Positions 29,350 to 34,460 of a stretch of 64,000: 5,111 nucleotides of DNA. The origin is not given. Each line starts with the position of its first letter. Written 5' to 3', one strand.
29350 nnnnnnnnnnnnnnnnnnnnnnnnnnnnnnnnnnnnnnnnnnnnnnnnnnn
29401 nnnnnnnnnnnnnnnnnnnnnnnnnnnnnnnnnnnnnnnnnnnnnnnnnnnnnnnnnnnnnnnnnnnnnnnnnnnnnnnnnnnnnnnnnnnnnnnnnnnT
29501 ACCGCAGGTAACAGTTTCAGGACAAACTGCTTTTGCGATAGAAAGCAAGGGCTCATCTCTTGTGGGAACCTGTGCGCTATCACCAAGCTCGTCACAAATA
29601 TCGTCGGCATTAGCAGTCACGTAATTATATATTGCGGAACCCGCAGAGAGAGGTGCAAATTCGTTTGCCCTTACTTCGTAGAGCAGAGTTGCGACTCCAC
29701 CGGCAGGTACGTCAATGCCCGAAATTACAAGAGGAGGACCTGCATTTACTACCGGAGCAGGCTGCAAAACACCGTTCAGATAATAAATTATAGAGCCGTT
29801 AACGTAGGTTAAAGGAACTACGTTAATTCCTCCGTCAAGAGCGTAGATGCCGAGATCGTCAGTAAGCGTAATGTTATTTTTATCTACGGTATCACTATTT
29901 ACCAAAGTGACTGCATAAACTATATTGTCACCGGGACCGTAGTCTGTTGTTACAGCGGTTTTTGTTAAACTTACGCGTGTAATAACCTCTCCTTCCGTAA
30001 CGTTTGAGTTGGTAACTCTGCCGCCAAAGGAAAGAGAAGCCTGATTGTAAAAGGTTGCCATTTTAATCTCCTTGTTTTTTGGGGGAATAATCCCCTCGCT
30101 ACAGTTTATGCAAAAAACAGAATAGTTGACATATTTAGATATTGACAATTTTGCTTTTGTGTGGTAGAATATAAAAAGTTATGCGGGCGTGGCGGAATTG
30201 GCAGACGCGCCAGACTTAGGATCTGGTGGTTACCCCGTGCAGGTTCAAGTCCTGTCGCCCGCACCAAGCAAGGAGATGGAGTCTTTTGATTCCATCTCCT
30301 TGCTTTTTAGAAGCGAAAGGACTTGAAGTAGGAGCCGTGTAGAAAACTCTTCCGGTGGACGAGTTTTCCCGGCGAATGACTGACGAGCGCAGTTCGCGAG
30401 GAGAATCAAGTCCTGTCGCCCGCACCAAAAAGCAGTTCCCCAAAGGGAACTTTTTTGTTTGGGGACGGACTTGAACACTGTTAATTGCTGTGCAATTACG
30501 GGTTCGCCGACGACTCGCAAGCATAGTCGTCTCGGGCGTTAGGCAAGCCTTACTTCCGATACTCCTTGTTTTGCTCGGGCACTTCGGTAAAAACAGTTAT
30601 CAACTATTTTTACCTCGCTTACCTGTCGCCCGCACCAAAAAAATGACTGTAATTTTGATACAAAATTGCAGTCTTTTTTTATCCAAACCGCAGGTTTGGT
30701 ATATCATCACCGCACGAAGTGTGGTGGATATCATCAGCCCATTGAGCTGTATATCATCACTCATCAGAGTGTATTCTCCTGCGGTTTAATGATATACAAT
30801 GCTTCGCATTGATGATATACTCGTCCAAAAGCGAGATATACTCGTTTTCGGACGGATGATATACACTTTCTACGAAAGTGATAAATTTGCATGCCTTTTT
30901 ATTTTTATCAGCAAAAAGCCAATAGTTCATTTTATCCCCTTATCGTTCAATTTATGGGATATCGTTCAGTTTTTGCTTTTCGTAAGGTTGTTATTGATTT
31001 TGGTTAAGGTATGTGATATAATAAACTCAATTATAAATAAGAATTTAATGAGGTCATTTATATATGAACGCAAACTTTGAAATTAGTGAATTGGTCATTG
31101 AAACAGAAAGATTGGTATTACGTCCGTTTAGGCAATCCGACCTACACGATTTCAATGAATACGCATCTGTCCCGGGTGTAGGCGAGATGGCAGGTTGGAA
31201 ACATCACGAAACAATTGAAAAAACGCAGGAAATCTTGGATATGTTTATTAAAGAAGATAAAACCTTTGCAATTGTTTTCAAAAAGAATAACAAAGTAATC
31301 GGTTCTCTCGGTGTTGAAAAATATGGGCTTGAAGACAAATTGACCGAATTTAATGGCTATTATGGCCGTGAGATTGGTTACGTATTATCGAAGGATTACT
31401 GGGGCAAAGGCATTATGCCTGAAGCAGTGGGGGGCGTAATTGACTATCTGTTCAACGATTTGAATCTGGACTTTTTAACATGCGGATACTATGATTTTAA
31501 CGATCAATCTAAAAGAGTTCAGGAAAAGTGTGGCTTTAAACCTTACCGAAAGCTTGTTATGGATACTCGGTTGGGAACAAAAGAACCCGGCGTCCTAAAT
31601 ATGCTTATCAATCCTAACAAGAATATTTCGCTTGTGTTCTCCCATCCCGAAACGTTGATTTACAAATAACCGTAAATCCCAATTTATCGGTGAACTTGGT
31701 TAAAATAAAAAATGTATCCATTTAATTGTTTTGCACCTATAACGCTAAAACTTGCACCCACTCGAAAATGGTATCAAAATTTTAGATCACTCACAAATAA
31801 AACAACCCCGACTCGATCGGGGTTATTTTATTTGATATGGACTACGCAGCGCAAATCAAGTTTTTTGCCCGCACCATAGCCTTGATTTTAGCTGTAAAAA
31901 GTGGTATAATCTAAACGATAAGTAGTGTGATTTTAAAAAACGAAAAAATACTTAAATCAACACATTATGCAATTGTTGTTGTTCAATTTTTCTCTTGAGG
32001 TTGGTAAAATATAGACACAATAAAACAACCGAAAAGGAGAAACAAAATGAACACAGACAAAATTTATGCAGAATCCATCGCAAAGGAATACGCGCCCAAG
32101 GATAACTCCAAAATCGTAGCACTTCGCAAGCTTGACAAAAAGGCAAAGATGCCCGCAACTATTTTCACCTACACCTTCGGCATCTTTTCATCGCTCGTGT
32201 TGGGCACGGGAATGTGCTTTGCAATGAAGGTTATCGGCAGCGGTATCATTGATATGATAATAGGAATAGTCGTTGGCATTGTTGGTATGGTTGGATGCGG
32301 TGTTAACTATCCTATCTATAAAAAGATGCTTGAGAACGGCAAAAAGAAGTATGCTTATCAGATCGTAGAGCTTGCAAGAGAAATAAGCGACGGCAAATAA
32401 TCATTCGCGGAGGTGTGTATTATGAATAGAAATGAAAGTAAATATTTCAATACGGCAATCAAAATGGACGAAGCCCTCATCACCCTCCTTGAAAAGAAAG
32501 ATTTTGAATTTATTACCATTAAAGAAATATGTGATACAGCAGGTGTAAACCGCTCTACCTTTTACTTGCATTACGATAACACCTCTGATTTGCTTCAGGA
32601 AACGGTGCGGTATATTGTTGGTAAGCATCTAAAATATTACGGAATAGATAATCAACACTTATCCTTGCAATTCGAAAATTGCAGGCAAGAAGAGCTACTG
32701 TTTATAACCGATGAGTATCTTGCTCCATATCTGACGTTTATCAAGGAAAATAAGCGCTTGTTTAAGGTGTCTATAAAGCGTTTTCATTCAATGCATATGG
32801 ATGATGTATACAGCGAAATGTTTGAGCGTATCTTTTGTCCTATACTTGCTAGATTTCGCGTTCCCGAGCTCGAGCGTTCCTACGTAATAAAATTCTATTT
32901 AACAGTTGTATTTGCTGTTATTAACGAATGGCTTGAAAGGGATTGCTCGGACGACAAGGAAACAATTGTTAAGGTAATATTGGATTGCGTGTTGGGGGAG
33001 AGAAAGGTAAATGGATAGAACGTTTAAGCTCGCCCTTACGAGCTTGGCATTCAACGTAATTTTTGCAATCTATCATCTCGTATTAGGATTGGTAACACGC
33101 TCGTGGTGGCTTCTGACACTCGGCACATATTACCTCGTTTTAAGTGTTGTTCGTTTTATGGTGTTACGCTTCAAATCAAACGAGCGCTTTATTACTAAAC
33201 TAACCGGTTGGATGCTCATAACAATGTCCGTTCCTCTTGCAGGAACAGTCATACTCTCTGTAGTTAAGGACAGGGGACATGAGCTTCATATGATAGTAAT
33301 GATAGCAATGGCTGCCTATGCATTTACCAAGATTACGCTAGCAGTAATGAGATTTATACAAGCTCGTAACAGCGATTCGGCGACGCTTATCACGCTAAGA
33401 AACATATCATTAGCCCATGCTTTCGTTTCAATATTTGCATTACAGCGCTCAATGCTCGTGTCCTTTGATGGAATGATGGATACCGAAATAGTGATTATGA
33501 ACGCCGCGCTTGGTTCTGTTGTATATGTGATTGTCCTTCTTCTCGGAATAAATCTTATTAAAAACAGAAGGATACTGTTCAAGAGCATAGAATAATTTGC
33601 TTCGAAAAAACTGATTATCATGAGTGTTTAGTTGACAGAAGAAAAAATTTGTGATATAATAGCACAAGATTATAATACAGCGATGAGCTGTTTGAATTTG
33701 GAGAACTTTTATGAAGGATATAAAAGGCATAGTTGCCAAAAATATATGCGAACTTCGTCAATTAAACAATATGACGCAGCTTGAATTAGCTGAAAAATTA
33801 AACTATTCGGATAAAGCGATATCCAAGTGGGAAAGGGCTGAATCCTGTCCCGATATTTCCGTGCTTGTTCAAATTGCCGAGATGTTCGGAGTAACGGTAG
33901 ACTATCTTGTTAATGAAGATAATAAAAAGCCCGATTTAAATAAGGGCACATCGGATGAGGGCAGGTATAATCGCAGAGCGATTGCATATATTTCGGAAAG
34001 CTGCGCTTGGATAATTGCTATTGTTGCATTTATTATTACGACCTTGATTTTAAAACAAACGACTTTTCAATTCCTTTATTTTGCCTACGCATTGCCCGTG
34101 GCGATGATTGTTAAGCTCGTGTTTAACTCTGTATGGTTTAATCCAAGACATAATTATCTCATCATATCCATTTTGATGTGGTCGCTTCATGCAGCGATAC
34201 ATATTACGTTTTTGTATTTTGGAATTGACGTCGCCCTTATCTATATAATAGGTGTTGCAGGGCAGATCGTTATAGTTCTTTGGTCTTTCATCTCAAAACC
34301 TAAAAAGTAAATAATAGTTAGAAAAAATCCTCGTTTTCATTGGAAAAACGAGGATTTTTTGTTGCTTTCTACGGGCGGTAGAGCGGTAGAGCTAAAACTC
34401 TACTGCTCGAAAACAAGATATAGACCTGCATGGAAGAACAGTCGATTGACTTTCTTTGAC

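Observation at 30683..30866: Roughly 22-bp-phased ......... motif array in two inverted blocks, with hairpin spacers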

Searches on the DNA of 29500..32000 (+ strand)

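Call 8: search_rna_families(source=window, start=29500, end=32000, threshold=evalue, max_evalue=1)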
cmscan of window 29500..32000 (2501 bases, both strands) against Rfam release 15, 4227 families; matches with E-value up to 1: 6.
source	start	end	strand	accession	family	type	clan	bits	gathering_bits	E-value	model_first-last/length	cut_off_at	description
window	30183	30263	+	RF00005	tRNA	Gene; tRNA;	CL00001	58.6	29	1.7e-11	1-71/71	no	tRNA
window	30246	30325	-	RF03457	MIR173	Gene; miRNA;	-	27.9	70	0.0068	1-102/102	no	MIR173 microRNA precursor family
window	31757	31835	-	RF02351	psRNA14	Gene; sRNA;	-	25.1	60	0.28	1-84/84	no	Proteobacteria sRNA psRNA14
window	30241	30331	+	RF03850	mir-961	Gene; miRNA;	-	25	100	0.084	1-85/85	no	mir-961 microRNA precursor family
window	30249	30322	-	RF03743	MIR7696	Gene; miRNA;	-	23.2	83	0.28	1-88/88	no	MIR7696 microRNA precursor family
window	30255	30315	-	RF00994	mir-1255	Gene; miRNA;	-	21.1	63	0.41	1-67/67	no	mir-1255 microRNA precursor family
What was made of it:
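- On Known structured RNA (Rfam 15): cmscan of 29500-32000 at E of 1 or below found only the tRNA and chance miRNA hits on the terminator (call 8).
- No Rfam hit (call 8). No Rfam match at E of 1 or below (call 8).
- Tried and rejected: Rfam gave nothing (call 8).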

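Call 12: search_dna_similar(query=window:30600-31060:+, collection=phages, mode=distant, max_evalue=0.01)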
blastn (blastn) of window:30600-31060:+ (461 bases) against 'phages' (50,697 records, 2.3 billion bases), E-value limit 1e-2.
Records with a match: 1; places in all: 1; records where one place covers at least 80% of the query: 0.
Best place of each record, by identity: 60-80% 1.
By first word of the organism name: Bacteriophage 1.
By host as written in the record: - 1.
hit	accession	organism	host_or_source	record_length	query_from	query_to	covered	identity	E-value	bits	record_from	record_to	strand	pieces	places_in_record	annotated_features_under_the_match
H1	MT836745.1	Bacteriophage sp.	human fecal samples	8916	288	455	36%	78.0%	8e-30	137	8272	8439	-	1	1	record has no annotation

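Call 13: search_dna_similar(query=window:30600-31060:+, collection=plasmids, mode=distant, max_evalue=0.01)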
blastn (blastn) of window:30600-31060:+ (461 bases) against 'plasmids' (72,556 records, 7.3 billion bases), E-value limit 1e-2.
No match.
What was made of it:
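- On parC-type plasmid centromere: There was no PLSDB match (call 13).
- There was no plasmid match (call 13).
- Tried and rejected: A distant blastn of 30600-31060 against phages matched only the GNAT promoter block, in a mislabelled bacterial fragment, and plasmids gave nothing (calls 12, 13).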

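Call 14: get_annotated_region(hit=H1, flank=5000)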
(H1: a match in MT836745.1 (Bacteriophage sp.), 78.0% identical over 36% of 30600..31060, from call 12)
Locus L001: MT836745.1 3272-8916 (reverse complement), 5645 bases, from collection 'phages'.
description: UNVERIFIED: Bacteriophage sp. clone scaffold_2959 genomic sequence.
organism: Bacteriophage sp. (NCBI taxid 38018)
taxonomy: Viruses
host: -; source: human fecal samples; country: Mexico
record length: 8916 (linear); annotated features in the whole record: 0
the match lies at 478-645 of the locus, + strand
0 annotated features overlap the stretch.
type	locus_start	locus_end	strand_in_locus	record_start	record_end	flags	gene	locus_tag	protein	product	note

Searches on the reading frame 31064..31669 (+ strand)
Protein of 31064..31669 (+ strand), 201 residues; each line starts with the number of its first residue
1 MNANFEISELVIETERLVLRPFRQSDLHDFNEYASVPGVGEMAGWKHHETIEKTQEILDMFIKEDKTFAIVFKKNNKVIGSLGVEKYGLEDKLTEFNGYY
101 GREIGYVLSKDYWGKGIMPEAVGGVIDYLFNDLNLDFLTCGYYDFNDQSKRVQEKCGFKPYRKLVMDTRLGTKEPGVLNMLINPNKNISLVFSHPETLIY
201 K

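Call 7: search_protein_families(library=pfam, proteins=[window:31064-31669:+])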
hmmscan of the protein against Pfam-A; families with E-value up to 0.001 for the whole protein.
window:31064-31669:+ (201 aa): 2 families
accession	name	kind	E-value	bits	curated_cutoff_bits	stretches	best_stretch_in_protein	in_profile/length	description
PF13302.13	Acetyltransf_3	-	2.4e-26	93.5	25.4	1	16-159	1-138/138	Acetyltransferase (GNAT) domain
PF00583.31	Acetyltransf_1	-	7.2e-09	36.4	20.7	1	51-158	18-116/116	Acetyltransferase (GNAT) family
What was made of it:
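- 31064..31669 (+): GNAT acetyltransferase, the cargo gene of the cassette. Pfam PF13302, E = 2.4e-26 (call 7)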

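Call 20: find_encoding_contigs(protein=window:31064-31669:+, flank=6000, max_places=10)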
Protein window:31064-31669:+ (201 aa): no gene with exactly this product is on record in the collection.

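Call 91: search_protein_families(library=padloc, proteins=[window:31064-31669:+], max_evalue=0.001)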
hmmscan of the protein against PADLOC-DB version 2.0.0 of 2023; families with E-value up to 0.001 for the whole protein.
window:31064-31669:+ (201 aa): 0 families

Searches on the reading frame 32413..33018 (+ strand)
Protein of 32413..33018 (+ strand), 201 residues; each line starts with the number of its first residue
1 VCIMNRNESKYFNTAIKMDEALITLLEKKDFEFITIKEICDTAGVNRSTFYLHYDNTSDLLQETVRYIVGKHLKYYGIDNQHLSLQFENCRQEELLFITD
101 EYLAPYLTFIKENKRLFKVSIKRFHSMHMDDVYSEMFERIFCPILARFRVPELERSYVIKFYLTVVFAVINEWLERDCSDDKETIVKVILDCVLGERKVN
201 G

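Call 7: search_protein_families(library=pfam, proteins=[window:32413-33018:+])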
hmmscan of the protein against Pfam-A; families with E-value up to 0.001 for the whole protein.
window:32413-33018:+ (201 aa): 3 families
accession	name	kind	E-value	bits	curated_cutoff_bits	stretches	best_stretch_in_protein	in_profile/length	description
PF14278.11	TetR_C_8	-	4.1e-09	36.9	26.1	1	101-191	5-99/103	Transcriptional regulator C-terminal region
PF00440.29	TetR_N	-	7.2e-07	29.3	24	1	23-63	6-46/47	Bacterial regulatory proteins, tetR family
PF13022.12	HTH_Tnp_1_2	-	0.00033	21.2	27.9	0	21-54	14-47/122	Helix-turn-helix of insertion element transposase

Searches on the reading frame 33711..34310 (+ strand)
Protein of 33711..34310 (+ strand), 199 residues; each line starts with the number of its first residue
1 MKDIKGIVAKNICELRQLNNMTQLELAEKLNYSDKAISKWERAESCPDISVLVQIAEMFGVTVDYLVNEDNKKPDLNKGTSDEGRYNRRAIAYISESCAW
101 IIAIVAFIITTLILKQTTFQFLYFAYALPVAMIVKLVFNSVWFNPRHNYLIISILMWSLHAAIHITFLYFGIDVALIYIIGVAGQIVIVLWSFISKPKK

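Call 7: search_protein_families(library=pfam, proteins=[window:33711-34310:+])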
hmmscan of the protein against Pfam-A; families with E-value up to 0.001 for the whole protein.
window:33711-34310:+ (199 aa): 4 families
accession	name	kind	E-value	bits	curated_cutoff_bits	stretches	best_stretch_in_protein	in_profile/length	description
PF01381.28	HTH_3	-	3.7e-15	56.1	23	1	14-66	3-55/55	Helix-turn-helix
PF12844.13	HTH_19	-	1.2e-07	32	30.2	1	10-68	2-60/64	Helix-turn-helix domain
PF13560.12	HTH_31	-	1.5e-05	25.7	27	1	14-64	8-59/64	Helix-turn-helix domain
PF07022.19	Phage_CI_repr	-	0.00011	22.9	22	1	22-69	14-60/65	Bacteriophage CI repressor helix-turn-helix domain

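Call 22: find_encoding_contigs(protein=window:33711-34310:+, flank=8000, max_places=10)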
Protein window:33711-34310:+ (199 aa): no gene with exactly this product is on record in the collection.
